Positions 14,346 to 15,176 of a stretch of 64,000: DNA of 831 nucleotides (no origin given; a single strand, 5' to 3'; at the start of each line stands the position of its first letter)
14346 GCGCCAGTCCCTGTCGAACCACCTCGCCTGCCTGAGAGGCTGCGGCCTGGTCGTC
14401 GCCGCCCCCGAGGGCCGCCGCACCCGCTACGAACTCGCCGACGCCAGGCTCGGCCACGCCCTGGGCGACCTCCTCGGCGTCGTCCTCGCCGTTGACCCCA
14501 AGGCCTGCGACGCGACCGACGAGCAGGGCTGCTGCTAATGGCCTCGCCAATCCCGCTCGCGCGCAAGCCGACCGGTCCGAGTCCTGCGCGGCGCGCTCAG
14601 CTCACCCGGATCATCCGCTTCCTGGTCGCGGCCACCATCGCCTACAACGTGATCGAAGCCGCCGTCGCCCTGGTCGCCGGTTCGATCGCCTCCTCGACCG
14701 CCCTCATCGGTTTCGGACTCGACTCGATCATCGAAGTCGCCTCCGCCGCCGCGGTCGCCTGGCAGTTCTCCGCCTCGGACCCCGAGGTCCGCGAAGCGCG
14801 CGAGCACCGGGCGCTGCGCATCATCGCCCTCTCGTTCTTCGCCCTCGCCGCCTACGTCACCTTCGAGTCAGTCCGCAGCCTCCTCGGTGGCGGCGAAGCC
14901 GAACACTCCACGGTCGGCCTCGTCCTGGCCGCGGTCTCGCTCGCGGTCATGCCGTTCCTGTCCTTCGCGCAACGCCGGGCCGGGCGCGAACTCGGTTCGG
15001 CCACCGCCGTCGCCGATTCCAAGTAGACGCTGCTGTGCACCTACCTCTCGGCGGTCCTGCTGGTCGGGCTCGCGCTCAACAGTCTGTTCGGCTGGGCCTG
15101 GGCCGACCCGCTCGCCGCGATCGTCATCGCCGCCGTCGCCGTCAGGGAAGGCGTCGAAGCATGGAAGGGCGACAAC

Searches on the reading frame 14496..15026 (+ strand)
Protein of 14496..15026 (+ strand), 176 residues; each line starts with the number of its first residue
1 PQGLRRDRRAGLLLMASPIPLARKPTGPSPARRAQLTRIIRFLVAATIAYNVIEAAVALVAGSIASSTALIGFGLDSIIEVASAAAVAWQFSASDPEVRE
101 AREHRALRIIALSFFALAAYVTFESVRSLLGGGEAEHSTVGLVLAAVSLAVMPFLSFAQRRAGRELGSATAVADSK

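Call 97: search_protein_families(library=pfam, proteins=[window:14496-15026:+], max_evalue=0.001)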
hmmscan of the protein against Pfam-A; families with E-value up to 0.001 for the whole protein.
window:14496-15026:+ (176 aa): 1 family
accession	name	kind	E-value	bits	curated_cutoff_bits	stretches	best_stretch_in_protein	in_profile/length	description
PF01545.26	Cation_efflux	-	1.2e-07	32.1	26.6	1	47-174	4-139/198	Cation efflux family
